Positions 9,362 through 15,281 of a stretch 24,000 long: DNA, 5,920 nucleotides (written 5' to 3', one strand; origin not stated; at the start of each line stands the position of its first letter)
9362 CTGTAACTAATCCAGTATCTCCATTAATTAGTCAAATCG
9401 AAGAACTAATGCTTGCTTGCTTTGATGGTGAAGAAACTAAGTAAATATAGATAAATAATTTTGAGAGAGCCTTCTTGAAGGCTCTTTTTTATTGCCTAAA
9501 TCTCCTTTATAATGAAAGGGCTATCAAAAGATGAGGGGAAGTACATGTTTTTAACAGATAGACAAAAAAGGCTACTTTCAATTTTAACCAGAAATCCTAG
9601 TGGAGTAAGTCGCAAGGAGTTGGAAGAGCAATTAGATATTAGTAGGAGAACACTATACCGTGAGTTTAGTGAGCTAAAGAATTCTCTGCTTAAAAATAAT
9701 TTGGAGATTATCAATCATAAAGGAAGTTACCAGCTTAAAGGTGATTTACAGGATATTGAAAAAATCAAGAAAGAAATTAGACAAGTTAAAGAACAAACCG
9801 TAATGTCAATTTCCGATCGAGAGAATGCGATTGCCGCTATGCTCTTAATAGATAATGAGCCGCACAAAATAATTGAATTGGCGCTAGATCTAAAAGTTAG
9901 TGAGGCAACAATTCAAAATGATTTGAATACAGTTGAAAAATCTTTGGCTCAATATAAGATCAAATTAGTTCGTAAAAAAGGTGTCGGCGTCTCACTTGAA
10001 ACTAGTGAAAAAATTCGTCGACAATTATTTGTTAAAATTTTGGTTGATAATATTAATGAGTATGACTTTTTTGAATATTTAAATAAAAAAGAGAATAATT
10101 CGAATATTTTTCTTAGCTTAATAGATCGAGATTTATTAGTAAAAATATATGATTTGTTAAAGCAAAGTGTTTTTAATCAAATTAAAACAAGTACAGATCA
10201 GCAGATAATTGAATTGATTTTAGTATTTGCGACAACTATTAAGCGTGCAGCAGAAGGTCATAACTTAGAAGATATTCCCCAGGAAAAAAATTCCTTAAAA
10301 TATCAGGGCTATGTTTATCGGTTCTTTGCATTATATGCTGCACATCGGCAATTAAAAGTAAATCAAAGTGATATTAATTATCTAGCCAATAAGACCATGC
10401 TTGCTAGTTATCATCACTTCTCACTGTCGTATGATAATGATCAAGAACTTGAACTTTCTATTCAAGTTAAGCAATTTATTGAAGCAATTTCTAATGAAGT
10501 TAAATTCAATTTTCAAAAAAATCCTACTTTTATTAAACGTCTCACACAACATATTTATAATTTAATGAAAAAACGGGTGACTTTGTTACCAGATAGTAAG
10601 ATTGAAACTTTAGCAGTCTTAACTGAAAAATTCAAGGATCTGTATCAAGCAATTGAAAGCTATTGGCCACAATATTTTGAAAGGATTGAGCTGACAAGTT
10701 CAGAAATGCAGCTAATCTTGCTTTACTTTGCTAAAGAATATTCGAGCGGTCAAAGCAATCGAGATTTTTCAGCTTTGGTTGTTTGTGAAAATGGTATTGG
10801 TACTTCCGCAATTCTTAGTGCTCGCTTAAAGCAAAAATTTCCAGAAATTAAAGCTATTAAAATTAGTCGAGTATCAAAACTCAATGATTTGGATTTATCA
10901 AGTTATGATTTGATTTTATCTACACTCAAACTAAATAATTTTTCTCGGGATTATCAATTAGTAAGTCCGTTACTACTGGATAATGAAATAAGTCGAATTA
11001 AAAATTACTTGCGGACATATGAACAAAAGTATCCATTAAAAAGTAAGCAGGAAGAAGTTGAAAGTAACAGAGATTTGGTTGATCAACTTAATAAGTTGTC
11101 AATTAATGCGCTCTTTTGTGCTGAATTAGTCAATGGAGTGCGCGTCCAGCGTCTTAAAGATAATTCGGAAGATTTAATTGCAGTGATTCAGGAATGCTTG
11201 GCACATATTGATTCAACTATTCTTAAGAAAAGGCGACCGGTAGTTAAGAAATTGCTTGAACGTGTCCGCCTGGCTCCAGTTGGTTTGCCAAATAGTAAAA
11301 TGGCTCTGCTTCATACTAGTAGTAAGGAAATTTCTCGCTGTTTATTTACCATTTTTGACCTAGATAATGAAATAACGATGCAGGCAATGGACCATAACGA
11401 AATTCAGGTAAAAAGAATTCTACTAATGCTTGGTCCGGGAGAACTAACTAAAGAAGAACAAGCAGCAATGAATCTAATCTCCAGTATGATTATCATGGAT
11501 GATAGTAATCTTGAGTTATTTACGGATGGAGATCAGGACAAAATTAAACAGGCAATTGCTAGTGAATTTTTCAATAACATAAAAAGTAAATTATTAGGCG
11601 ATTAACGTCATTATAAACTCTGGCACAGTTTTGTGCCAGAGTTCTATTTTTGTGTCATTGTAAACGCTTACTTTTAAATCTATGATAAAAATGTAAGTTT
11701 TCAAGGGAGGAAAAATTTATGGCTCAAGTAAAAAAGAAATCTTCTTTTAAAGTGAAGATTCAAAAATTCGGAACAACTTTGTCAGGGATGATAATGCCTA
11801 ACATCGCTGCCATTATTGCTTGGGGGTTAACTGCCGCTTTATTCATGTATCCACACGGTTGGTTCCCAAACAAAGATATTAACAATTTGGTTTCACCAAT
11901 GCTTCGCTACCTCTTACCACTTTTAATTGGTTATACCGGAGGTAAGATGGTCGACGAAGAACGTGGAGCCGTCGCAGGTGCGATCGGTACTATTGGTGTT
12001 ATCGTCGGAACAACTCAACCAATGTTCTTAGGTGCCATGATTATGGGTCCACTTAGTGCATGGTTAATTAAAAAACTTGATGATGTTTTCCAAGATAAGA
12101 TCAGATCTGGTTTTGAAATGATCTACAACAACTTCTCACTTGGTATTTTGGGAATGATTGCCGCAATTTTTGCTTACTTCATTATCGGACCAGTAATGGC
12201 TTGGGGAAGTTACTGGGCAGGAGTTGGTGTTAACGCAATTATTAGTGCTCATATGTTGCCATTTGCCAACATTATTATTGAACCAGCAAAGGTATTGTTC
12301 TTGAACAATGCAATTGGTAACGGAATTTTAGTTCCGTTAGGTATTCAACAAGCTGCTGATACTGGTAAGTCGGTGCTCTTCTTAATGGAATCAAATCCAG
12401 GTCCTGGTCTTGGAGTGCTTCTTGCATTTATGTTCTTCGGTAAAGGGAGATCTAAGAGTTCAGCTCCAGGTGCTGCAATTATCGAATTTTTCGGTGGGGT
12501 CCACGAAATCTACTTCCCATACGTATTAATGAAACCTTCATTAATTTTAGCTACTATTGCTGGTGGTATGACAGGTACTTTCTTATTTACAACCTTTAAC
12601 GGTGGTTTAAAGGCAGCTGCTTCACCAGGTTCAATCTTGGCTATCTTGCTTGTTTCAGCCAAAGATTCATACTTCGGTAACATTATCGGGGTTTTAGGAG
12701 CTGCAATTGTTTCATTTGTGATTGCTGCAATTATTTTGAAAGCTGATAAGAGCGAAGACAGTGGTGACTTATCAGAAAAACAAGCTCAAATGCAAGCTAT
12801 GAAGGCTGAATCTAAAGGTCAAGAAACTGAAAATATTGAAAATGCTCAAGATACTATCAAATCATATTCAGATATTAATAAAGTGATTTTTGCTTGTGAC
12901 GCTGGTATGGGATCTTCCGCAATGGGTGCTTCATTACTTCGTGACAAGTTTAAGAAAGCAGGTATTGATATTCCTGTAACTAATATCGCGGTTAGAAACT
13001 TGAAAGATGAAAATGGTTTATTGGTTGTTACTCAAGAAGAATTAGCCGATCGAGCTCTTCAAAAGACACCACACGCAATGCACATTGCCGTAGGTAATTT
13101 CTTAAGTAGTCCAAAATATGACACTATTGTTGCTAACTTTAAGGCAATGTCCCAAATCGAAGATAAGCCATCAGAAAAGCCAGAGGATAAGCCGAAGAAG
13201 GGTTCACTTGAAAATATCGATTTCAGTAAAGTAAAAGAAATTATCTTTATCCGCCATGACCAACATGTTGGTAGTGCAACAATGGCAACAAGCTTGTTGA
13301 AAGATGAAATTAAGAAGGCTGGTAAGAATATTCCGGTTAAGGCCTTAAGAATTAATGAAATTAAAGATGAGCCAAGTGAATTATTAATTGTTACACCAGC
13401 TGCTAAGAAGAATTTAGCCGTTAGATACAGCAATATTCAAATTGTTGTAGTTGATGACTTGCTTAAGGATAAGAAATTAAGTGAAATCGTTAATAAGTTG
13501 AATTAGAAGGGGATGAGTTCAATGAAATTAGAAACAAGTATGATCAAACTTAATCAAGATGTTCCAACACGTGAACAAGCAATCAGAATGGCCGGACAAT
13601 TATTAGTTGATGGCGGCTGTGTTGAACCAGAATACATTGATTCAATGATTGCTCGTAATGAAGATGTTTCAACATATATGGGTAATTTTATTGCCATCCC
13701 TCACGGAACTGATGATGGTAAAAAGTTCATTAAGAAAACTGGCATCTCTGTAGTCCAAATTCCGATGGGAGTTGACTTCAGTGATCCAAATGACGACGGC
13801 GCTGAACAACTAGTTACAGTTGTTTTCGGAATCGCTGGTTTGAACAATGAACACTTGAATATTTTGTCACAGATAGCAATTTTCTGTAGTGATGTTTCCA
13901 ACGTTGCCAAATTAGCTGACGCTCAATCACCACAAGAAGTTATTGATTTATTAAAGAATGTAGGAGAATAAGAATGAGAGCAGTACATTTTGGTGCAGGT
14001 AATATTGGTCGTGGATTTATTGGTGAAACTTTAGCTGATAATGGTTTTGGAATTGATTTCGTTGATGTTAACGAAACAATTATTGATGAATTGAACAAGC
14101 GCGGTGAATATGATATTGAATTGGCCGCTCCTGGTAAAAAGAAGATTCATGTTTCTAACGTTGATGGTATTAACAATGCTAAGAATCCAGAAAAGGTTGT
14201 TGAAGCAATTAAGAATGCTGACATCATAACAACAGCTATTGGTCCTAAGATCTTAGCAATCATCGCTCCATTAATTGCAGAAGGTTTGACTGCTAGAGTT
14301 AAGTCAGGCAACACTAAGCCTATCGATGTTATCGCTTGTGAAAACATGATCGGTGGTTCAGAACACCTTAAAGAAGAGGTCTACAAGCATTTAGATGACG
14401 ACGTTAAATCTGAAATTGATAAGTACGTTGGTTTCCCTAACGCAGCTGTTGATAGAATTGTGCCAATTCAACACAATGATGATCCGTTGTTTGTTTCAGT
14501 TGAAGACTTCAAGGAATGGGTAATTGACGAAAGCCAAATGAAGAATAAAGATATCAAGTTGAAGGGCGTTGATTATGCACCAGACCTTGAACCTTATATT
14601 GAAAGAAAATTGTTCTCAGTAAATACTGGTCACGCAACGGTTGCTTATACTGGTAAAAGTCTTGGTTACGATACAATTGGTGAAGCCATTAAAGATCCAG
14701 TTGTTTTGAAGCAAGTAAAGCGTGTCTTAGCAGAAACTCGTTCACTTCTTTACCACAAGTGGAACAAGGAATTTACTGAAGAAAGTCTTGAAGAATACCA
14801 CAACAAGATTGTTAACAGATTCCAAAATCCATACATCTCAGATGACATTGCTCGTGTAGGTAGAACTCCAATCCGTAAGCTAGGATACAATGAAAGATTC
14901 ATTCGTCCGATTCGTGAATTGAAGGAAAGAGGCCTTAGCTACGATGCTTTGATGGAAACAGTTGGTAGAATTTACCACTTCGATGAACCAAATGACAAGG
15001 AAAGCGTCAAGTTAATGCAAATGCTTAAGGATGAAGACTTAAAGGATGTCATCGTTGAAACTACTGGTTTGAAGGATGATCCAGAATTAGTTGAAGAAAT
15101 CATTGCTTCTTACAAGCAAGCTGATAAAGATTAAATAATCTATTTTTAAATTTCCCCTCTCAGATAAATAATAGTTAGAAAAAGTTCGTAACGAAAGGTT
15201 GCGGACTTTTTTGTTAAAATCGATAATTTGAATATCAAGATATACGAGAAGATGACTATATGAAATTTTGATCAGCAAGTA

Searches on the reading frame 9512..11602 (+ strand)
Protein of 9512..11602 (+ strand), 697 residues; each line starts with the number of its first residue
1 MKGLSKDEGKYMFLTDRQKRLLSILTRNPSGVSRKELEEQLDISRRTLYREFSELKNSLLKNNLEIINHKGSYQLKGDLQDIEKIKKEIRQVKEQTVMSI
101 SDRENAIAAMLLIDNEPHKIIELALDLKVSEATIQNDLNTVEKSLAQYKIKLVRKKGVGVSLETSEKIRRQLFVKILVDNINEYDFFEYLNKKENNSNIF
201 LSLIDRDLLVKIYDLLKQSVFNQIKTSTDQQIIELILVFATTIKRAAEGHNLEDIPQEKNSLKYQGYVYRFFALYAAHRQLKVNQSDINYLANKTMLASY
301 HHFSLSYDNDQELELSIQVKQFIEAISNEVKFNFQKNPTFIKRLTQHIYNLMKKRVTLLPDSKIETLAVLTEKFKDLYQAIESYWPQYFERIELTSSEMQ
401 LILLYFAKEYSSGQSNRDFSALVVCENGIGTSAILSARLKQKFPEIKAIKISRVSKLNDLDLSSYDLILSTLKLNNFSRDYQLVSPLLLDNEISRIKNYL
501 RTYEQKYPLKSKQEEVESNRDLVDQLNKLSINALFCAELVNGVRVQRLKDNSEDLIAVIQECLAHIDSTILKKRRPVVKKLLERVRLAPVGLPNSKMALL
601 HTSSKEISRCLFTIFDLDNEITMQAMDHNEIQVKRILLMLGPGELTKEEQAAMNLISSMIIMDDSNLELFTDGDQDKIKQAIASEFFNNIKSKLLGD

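Call 12: search_protein_families(library=pfam, proteins=[window:9512-11602:+])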
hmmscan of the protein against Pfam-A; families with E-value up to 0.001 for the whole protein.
window:9512-11602:+ (697 aa): 6 families
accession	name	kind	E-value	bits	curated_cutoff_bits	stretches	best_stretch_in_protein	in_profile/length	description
PF08279.18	HTH_11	-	2.7e-15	56.4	25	2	17-66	1-46/55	HTH domain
PF00359.27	PTS_EIIA_2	-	2.8e-08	34.3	27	1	551-683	13-142/144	Phosphoenolpyruvate-dependent sugar phosphotransferase system, EIIA 2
PF05043.19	Mga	-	4.5e-08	34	21.1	1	28-82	27-79/87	Mga helix-turn-helix domain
PF25213.1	HVO_A0261_N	-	1.9e-05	24.9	35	1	11-57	6-50/86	HVO_A0261 N-terminal domain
PF08220.18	HTH_DeoR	-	4.3e-05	23.6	21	0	114-144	11-41/57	DeoR-like helix-turn-helix domain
PF02302.22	PTS_IIB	-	0.00038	21.5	23.6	0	421-480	2-65/90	PTS system, Lactose/Cellobiose specific IIB subunit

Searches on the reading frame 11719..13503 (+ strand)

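Call 12: search_protein_families(library=pfam, proteins=[window:11719-13503:+])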
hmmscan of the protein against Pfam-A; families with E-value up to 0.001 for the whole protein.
window:11719-13503:+ (595 aa): 2 families
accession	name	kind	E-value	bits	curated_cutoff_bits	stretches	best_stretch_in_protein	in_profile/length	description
PF02378.23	PTS_EIIC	-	2.2e-27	96.4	30.7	1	23-282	2-319/319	Phosphotransferase system, EIIC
PF02302.22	PTS_IIB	-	6.5e-11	43.2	23.6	1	388-471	1-88/90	PTS system, Lactose/Cellobiose specific IIB subunit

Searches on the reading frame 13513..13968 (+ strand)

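Call 12: search_protein_families(library=pfam, proteins=[window:13513-13968:+])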
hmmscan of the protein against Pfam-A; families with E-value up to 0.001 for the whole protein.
window:13513-13968:+ (152 aa): 1 family
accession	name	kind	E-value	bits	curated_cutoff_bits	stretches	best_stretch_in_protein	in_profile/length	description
PF00359.27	PTS_EIIA_2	-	2.3e-35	122.1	27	1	6-149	3-143/144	Phosphoenolpyruvate-dependent sugar phosphotransferase system, EIIA 2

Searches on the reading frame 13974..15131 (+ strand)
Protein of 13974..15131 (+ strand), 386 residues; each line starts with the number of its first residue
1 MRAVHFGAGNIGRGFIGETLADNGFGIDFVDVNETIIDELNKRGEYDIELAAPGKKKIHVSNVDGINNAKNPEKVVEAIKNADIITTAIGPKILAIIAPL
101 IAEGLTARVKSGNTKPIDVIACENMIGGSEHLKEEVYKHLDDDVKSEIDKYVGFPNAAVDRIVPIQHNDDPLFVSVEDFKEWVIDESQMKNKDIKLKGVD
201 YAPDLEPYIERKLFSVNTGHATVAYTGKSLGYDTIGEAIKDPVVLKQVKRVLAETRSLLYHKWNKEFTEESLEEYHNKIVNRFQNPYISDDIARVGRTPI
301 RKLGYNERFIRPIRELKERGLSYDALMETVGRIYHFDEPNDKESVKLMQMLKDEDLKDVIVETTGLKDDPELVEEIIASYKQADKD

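Call 12: search_protein_families(library=pfam, proteins=[window:13974-15131:+])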
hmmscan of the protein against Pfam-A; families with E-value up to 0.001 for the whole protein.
window:13974-15131:+ (386 aa): 4 families
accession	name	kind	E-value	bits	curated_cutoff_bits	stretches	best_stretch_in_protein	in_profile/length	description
PF01232.29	Mannitol_dh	-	2e-69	234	27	1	1-197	1-198/199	Mannitol dehydrogenase Rossmann domain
PF08125.19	Mannitol_dh_C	-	2e-49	168.2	30.7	1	204-382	1-188/190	Mannitol dehydrogenase C-terminal domain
PF01933.23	CofD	-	2.7e-07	30.5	30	1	43-163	138-248/290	2-phospho-L-lactate transferase CofD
PF03721.20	UDPG_MGDP_dh_N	-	0.00043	20.3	27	1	2-90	2-85/187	UDP-glucose/GDP-mannose dehydrogenase family, NAD binding domain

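Call 22: find_encoding_contigs(protein=window:13974-15131:+, flank=10000, max_places=10)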
Protein window:13974-15131:+ (386 aa): no gene with exactly this product is on record in the collection.
